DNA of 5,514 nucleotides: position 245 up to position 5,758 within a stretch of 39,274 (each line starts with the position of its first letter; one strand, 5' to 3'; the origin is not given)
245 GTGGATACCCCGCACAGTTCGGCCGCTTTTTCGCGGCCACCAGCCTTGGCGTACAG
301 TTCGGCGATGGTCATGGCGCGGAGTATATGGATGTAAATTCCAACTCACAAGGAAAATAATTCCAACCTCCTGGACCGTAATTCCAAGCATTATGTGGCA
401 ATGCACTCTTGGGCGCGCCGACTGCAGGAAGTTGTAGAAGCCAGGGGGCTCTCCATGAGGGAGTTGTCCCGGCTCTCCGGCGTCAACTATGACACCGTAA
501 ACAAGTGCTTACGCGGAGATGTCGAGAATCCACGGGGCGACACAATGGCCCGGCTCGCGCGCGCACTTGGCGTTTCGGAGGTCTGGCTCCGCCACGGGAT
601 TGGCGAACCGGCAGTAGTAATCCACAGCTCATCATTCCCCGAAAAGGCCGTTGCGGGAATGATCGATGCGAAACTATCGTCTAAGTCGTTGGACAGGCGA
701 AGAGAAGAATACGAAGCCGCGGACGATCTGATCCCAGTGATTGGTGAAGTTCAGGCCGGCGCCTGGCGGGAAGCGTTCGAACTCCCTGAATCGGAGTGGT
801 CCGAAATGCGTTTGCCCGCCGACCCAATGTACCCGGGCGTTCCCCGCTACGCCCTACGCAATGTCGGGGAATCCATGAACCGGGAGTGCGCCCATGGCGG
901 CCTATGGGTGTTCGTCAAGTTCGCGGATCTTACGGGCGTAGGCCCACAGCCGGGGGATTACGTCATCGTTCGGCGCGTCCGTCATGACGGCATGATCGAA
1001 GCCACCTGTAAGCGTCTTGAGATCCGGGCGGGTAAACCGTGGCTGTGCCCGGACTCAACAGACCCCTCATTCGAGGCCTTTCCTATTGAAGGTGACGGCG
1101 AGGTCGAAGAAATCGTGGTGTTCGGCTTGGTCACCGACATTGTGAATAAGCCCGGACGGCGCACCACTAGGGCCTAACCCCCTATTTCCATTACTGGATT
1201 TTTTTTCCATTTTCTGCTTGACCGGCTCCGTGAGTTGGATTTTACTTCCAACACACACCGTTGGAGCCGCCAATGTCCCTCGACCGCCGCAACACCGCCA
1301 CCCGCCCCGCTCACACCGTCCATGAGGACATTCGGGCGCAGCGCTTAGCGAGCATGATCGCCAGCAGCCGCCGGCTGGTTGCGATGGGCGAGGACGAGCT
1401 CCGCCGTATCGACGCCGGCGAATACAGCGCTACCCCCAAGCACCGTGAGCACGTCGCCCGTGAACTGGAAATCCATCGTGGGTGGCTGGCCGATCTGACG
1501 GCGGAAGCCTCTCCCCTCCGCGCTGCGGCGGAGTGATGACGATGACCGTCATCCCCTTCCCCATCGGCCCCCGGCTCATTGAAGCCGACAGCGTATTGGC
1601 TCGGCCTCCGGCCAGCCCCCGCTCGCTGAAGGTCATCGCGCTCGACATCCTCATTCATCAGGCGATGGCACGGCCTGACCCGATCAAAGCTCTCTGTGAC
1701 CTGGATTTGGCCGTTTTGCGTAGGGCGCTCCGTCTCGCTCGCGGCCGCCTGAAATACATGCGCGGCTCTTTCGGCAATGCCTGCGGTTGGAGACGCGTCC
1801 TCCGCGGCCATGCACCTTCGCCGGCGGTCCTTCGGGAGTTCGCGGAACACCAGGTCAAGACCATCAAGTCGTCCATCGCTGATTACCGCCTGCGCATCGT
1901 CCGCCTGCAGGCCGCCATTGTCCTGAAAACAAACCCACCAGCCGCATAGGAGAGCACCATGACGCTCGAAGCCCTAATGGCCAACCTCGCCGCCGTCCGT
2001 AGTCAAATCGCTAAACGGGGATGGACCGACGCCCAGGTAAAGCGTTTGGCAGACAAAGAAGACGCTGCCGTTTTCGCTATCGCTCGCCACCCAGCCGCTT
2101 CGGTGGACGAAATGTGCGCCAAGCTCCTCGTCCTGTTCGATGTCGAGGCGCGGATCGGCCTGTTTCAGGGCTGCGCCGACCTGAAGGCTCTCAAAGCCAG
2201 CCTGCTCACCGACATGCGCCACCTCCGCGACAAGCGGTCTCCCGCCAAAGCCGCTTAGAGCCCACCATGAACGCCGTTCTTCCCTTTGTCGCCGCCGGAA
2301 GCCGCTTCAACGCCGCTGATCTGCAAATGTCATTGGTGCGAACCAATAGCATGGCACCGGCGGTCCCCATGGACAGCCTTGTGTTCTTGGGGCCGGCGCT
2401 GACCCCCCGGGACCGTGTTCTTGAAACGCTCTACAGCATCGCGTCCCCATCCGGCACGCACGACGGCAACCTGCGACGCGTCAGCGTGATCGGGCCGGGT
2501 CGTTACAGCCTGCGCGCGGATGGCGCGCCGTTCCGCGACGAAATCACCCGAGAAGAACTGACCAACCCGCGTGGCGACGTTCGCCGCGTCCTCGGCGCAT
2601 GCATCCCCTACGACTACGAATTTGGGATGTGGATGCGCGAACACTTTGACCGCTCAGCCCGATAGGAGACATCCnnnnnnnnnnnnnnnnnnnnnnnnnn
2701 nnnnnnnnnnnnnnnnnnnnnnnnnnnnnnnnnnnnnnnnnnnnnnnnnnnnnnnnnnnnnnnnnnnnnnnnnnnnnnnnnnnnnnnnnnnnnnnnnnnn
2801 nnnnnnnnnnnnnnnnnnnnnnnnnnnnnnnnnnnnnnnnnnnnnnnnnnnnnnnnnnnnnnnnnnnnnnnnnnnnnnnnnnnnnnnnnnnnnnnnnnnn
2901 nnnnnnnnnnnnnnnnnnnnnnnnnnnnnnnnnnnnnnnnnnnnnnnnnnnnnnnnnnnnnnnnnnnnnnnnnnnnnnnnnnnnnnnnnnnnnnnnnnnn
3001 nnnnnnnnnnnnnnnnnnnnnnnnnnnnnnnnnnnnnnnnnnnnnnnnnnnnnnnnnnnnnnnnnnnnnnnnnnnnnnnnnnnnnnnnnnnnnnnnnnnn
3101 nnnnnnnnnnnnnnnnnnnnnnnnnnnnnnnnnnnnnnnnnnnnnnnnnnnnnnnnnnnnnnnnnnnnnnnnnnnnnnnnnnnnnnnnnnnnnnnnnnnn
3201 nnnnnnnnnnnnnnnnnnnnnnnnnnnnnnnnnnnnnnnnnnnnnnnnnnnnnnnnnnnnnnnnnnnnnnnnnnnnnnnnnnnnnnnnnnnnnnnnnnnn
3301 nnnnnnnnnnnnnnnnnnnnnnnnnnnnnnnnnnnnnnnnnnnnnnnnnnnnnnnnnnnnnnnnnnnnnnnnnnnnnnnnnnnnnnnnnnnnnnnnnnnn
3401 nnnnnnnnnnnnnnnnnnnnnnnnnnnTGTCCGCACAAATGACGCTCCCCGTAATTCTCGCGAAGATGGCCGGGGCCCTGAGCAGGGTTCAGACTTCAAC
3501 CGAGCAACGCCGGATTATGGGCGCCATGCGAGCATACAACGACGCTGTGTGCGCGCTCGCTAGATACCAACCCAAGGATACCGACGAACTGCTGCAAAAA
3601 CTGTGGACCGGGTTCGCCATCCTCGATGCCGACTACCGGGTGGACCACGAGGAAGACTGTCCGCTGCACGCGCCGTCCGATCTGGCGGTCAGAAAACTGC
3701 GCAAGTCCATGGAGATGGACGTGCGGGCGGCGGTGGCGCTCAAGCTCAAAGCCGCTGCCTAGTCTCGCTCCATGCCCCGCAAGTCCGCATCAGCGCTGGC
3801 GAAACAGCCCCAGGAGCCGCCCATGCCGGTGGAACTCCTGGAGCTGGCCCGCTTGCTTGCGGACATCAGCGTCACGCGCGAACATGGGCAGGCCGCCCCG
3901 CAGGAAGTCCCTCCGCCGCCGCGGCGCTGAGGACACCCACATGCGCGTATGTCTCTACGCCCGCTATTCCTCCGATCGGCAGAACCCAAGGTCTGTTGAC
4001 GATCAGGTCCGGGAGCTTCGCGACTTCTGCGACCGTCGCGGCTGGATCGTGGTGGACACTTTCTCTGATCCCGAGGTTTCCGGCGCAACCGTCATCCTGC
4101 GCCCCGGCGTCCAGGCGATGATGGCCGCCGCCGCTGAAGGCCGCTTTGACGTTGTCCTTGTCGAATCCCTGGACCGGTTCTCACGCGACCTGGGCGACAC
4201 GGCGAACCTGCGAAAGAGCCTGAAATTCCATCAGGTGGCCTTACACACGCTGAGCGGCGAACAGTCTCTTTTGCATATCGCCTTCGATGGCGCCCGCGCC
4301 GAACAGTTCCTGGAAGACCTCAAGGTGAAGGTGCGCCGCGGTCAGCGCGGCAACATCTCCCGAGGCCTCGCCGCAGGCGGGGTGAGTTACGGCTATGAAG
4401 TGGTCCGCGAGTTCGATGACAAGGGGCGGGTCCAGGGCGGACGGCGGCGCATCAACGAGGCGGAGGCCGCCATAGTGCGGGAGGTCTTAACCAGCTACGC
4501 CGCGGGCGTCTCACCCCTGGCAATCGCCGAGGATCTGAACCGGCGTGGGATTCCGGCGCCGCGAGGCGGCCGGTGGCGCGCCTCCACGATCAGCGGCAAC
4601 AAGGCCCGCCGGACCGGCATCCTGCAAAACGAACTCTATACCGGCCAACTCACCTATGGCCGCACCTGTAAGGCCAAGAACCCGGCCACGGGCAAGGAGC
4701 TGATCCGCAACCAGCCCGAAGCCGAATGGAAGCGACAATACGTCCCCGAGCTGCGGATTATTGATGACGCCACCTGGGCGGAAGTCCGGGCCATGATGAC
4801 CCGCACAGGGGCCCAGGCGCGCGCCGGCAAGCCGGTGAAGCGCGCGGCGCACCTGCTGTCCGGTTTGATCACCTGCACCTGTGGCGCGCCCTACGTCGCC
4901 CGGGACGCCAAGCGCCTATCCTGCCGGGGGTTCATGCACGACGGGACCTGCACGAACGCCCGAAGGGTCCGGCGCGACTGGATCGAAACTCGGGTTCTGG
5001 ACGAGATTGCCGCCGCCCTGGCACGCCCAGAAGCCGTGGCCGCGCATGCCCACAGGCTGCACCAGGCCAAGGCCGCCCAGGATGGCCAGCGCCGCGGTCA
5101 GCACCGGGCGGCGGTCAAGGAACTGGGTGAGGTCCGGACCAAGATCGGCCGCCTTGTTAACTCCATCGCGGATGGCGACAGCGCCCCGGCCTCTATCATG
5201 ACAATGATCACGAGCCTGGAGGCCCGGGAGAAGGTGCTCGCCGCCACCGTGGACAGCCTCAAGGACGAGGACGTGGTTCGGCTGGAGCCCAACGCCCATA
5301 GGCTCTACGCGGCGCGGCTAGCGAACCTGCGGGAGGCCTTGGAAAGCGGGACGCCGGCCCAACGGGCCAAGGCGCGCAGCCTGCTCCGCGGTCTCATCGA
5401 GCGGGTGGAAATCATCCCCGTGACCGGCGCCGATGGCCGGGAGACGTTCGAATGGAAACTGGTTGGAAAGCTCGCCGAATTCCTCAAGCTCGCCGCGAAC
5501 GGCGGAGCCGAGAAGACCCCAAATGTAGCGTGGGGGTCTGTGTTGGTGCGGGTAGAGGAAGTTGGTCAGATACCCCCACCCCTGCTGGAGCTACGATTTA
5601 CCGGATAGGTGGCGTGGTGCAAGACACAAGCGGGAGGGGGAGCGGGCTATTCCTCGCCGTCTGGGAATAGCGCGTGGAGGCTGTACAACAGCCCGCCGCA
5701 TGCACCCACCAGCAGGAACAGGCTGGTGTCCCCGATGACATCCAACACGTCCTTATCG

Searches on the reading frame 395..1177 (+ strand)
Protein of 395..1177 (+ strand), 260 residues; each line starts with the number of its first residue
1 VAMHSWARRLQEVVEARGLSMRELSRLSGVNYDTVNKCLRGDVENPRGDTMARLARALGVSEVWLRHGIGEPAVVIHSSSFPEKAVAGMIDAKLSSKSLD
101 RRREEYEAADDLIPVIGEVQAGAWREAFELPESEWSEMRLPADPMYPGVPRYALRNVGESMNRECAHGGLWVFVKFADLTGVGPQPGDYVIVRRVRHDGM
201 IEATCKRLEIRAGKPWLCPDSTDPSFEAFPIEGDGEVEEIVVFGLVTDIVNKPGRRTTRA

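Call 13: search_protein_families(library=pfam, proteins=[window:395-1177:+], max_evalue=0.01)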
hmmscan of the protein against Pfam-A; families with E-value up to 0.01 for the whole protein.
window:395-1177:+ (260 aa): 6 families
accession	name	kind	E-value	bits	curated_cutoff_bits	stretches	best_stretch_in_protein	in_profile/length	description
PF00717.28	Peptidase_S24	-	1.1e-09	38.4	23.3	1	114-235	1-107/116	Peptidase S24-like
PF01381.28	HTH_3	-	5e-09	36.5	23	1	10-65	1-55/55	Helix-turn-helix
PF13443.12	HTH_26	-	1.3e-08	35.4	22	1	9-61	1-53/63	Cro/C1-type HTH DNA-binding domain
PF13560.12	HTH_31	-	8.5e-08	32.8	27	1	7-63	3-59/64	Helix-turn-helix domain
PF13744.12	HTH_37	-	0.0046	17.2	27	1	7-60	20-73/80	Helix-turn-helix domain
PF13384.12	HTH_23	-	0.0075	16.5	24.6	0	9-37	7-36/50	Homeodomain-like domain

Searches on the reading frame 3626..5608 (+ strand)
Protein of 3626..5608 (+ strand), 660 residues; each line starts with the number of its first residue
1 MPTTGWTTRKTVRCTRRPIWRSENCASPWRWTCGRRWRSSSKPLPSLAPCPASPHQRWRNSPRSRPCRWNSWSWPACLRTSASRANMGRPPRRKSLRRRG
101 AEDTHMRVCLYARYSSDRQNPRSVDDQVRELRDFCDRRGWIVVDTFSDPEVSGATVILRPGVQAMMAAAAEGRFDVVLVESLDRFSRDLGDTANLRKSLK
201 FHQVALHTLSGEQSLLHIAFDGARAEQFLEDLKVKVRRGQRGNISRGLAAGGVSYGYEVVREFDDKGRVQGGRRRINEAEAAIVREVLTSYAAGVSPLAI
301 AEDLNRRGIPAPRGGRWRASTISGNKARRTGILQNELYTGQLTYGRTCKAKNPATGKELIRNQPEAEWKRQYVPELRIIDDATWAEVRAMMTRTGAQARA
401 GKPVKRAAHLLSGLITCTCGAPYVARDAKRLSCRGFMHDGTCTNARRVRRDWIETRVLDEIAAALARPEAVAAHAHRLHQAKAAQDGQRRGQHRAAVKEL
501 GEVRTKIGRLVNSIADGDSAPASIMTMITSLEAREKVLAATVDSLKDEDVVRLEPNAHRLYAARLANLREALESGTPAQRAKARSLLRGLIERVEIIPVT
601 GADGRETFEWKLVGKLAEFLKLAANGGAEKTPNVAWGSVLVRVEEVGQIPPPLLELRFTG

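Call 13: search_protein_families(library=pfam, proteins=[window:3626-5608:+], max_evalue=0.01)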
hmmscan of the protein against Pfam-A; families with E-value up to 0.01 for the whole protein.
window:3626-5608:+ (660 aa): 3 families
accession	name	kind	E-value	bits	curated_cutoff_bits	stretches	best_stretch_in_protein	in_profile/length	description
PF00239.26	Resolvase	-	9e-24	84.7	23.3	1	109-232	2-116/145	Resolvase, N terminal domain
PF07508.19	Recombinase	-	1.3e-19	70.7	21.1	1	278-393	1-101/102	Recombinase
PF13408.12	Zn_ribbon_recom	-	3.3e-07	31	25.3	1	410-461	1-57/58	Recombinase zinc beta ribbon domain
